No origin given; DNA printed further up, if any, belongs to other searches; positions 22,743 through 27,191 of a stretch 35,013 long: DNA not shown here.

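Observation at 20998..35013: Candidate T9SS-anchored cohesin-dockerin surface assembly with no recognisable enzymes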

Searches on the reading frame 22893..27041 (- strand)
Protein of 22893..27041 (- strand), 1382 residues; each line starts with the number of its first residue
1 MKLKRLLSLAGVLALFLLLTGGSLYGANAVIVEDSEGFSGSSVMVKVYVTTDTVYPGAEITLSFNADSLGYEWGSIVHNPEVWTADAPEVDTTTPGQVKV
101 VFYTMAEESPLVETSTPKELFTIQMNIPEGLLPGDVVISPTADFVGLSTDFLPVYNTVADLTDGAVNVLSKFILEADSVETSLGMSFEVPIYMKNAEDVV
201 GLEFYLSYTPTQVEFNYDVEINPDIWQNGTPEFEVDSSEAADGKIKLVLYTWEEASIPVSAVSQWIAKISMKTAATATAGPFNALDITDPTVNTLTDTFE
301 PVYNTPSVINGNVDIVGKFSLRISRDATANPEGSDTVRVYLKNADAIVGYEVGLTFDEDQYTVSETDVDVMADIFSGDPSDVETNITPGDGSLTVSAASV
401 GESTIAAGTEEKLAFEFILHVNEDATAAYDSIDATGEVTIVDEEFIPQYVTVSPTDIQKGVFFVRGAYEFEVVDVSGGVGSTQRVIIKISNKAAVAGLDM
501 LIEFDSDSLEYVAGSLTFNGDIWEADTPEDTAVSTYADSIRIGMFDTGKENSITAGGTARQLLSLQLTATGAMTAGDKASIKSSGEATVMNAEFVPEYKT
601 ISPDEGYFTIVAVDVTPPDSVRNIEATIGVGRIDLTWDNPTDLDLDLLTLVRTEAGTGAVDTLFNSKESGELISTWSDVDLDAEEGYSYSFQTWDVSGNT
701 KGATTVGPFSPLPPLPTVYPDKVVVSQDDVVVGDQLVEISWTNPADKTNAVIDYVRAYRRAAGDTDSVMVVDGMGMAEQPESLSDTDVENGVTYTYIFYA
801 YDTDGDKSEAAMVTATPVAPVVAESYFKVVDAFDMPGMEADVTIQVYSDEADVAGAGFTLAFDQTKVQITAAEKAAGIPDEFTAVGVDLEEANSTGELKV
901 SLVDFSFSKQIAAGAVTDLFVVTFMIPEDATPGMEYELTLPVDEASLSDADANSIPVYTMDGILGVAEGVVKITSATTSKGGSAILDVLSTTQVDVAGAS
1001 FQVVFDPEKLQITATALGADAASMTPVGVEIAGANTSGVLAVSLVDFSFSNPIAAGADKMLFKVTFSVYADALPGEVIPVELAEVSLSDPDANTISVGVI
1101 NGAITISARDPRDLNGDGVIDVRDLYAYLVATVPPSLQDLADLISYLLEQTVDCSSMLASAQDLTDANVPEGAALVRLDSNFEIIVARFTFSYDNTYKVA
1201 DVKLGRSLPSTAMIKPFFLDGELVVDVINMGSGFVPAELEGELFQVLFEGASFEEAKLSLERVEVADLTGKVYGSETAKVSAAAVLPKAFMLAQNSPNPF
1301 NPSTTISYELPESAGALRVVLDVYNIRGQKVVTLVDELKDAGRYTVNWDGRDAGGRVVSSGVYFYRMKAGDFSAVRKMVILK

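Call 6: search_protein_families(library=pfam, proteins=[window:22893-27041:-], max_evalue=0.01)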
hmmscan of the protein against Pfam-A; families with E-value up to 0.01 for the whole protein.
window:22893-27041:- (1382 aa): 4 families
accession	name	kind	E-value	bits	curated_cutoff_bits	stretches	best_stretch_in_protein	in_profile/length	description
PF00963.24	Cohesin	-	8.1e-32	110.8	24.1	5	470-592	3-123/139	Cohesin domain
PF13860.13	FlgD_ig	-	3.2e-09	37.1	27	1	1304-1369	12-75/79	FlgD Ig-like domain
PF18962.6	Por_Secre_tail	-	5.7e-05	23.8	27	1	1297-1380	3-75/75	Secretion system C-terminal sorting domain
PF13585.12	CHU_C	-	0.0034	17.9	27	1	1318-1369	28-72/86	CHU_C Type IX secretion signal domain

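Call 7: search_protein_families(library=ncbifam, proteins=[window:22893-27041:-], max_evalue=0.1)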
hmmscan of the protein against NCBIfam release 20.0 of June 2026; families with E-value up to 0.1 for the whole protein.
window:22893-27041:- (1382 aa): 9 families
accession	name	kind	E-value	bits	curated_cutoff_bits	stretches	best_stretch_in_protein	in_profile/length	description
NF033707.1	T9SS_sortase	equivalog_domain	2e-09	35.7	420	1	1294-1369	1000-1077/1095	type IX secretion system sortase PorU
TIGR04183.1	Por_Secre_tail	domain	3.4e-09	36.5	23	1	1297-1380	3-71/72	T9SS type A sorting domain-containing protein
NF005176.1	PRK06655.1-1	equivalog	0.00069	19.6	230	1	1307-1369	89-149/197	flagellar hook assembly protein FlgD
NF009276.0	PRK12633.1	equivalog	0.00089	19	383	1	1303-1374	117-186/234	flagellar basal body rod modification protein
NF009277.0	PRK12634.1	equivalog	0.0072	16.4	333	1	1316-1364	121-169/221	flagellar basal body rod modification protein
NF009452.0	PRK12812.1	equivalog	0.0087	15.3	258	1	1309-1368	144-205/289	flagellar basal body rod modification protein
NF045522.1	MXAN_2561_fam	equivalog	0.023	14.1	150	1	730-819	177-260/304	MXAN_2561 family MXYO-CTERM-anchored protein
NF053608.1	Lsa66_OmpA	equivalog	0.036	12.5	700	1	1344-1371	203-230/581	fibronectin-binding adhesin Lsa66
NF009453.0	PRK12813.1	equivalog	0.046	13.2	264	0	1300-1368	108-172/223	flagellar basal body rod modification protein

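Call 13: find_homologous_proteins(query=window:22893-27041:-)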
Query window:22893-27041:- (1382 aa): 29 proteins with E <= 0.001 among 8000 candidates.
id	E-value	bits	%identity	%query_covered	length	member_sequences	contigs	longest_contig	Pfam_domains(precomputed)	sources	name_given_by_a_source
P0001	0.0e+0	2904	100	97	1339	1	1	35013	PF00963.25,PF13860.13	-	-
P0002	0.0e+0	1203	49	51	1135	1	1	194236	PF00963.25,PF18962.8,PF13860.13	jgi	jgi:flagellar hook capping protein FlgD/cohesin domain-containing protein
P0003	3.9e-227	775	35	52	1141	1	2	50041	PF00963.25,PF18962.8,PF13860.13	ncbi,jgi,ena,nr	ncbi:MAG TPA: cohesin domain-containing protein [archaeon]|nr:cohesin domain-containing protein [arc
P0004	2.5e-219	750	39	42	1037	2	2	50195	PF00963.25,PF18962.8,PF13860.13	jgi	-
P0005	5.0e-218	745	54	29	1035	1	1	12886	PF00963.25,PF18962.8,PF13860.13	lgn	-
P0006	5.2e-211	722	49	30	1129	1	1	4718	PF00963.25,PF18962.8,PF13860.13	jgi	-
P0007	1.2e-210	721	38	51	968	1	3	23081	PF13585.13,PF00963.25,PF18962.8,PF13860.13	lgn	-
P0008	2.1e-206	707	37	51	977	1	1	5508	PF13860.13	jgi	-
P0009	2.8e-179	617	34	51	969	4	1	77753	PF00963.25,PF18962.8,PF13860.13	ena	-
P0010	8.3e-19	85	52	7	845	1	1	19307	PF13860.13,PF09826.16,PF08309.18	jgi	-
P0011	2.6e-18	84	41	9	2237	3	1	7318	PF13205.13,PF02369.23,PF00963.25,PF13860.13,PF09134.17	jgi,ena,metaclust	metaclust:\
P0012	2.8e-18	83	51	7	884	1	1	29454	PF00963.25,PF18962.8,PF13860.13,PF05345.19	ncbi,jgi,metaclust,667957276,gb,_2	metaclust:\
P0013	1.8e-17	81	45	8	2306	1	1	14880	PF15780.12,PF17963.8,PF13517.13,PF18962.8,PF13860.13,PF05345.19,PF22544.3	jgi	jgi:hypothetical protein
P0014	2.9e-17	80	51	7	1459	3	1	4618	PF18962.8,PF13860.13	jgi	jgi:hypothetical protein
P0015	3.4e-16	77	46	7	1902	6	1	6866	PF13860.13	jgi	-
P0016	4.2e-15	73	43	9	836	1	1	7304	PF24996.1,PF07646.22,PF12768.14,PF13964.13,PF24681.2,PF17164.11,PF13415.13,PF18962.8,PF24981.2,PF01344.32,PF25210.2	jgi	jgi:N-acetylneuraminic acid mutarotase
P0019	3.0e-12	64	44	6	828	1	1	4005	PF18962.8,PF16819.12,PF13860.13,PF09826.16,PF08309.18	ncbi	-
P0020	3.2e-12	63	42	8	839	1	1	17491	PF07731.21,PF18962.8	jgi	jgi:spore coat protein A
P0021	4.3e-12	63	44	7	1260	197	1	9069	PF01839.30,PF13517.13,PF18962.8,PF13860.13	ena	-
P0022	1.1e-11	62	38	10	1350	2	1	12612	PF13715.13,PF00801.27,PF00052.25,PF00092.35,PF00963.25,PF18962.8,PF25106.2,PF13519.13,PF13860.13,PF13620.13,PF18911.7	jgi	-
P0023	6.6e-11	59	45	7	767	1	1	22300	PF18962.8,PF09826.16,PF08309.18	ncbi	ncbi:MAG: T9SS type A sorting domain-containing protein [Candidatus Zixiibacteriota bacterium]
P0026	4.0e-7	47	38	8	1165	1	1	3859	PF13229.13,PF18962.8,PF20254.4,PF05048.20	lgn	-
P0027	5.7e-6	43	37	8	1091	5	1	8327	PF18099.8,PF00801.27,PF17652.8,PF18962.8,PF03422.22,PF18911.7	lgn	-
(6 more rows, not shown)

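Call 14: find_encoding_contigs(protein=P0002, flank=10000, max_places=3)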
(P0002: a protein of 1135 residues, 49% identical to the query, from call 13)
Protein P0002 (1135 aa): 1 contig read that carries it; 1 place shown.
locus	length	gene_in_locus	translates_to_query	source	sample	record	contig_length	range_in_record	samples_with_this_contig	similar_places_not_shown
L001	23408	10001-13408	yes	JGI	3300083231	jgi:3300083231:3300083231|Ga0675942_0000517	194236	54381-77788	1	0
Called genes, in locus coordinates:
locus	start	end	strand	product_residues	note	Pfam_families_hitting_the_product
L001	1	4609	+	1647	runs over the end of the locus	PF05345:He_PIG, PF17963:Big_9 (weak), PF17803:Cadherin_4 (weak), PF17963:Big_9 (weak), PF05345:He_PIG (weak), PF17963:Big_9 (weak), PF05345:He_PIG (weak), PF17963:Big_9 (weak), +8 more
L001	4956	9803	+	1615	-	PF13860:FlgD_ig, PF18962:Por_Secre_tail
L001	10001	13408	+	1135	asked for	PF00963:Cohesin (weak), PF18962:Por_Secre_tail (faint), PF00963:Cohesin, PF13860:FlgD_ig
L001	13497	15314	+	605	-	PF13860:FlgD_ig, PF18962:Por_Secre_tail (weak)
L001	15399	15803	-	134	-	PF12732:YtxH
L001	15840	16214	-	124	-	PF06103:DUF948 (faint)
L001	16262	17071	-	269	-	PF02540:NAD_synthase, PF03054:tRNA_Me_trans (weak)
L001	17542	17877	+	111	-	PF04756:OST3_OST6 (faint), PF14595:Thioredoxin_9 (weak), PF00085:Thioredoxin, PF13098:Thioredoxin_2, PF13905:Thioredoxin_8 (faint)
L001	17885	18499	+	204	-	PF01066:CDP-OH_P_transf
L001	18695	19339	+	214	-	PF02223:Thymidylate_kin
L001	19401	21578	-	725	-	PF01590:GAF, PF13185:GAF_2, PF13492:GAF_3 (faint), PF05157:MshEN, PF00437:T2SSE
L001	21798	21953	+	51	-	-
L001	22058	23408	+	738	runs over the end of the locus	PF13401:AAA_22, PF17032:Zn_ribbon_15 (faint), PF12773:DZR (faint), PF13240:Zn_Ribbon_1 (weak)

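Call 15: find_encoding_contigs(protein=P0003, flank=10000, max_places=3)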
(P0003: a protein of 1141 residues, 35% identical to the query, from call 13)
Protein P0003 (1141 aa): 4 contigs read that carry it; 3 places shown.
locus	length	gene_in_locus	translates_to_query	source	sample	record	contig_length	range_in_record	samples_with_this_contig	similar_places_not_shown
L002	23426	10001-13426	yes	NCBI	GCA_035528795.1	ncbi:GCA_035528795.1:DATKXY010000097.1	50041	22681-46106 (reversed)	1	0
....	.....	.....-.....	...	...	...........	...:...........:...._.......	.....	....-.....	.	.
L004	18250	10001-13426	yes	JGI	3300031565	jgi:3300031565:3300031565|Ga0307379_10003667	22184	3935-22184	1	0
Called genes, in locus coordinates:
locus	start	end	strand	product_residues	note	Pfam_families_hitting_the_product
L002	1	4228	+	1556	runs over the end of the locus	PF00801:PKD (faint), PF17892:Cadherin_5 (faint), PF18911:PKD_4 (faint), PF18981:InlK_D3 (faint), PF05345:He_PIG, PF05345:He_PIG, PF17963:Big_9, PF05345:He_PIG (weak), +2 more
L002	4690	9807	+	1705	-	PF13585:CHU_C (weak), PF13860:FlgD_ig, PF18962:Por_Secre_tail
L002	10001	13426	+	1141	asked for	PF00963:Cohesin, PF13860:FlgD_ig, PF18962:Por_Secre_tail (weak)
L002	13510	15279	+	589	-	PF00963:Cohesin, PF13860:FlgD_ig, PF18962:Por_Secre_tail (weak)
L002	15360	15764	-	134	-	-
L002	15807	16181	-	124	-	PF06103:DUF948 (faint)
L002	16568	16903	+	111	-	PF08534:Redoxin (weak), PF14595:Thioredoxin_9, PF00085:Thioredoxin, PF13098:Thioredoxin_2 (weak), PF13905:Thioredoxin_8 (faint)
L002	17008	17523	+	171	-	PF01066:CDP-OH_P_transf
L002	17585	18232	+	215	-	PF02223:Thymidylate_kin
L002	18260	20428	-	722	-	PF01590:GAF, PF13185:GAF_2, PF13492:GAF_3 (faint), PF05157:MshEN, PF00437:T2SSE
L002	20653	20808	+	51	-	-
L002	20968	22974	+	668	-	PF13401:AAA_22, PF12773:DZR (faint), PF13240:Zn_Ribbon_1 (weak), PF13248:Zn_ribbon_3 (faint)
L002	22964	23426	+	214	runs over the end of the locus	-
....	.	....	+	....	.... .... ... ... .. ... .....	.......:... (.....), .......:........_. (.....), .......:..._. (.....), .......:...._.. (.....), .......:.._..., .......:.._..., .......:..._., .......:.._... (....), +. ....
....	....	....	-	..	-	-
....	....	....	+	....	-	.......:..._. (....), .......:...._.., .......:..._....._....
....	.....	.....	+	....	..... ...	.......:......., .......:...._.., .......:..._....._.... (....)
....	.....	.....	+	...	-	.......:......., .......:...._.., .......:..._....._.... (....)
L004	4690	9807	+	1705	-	PF13585:CHU_C (weak), PF13860:FlgD_ig, PF18962:Por_Secre_tail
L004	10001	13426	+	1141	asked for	PF00963:Cohesin, PF13860:FlgD_ig, PF18962:Por_Secre_tail (weak)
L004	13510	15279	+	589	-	PF00963:Cohesin, PF13860:FlgD_ig, PF18962:Por_Secre_tail (weak)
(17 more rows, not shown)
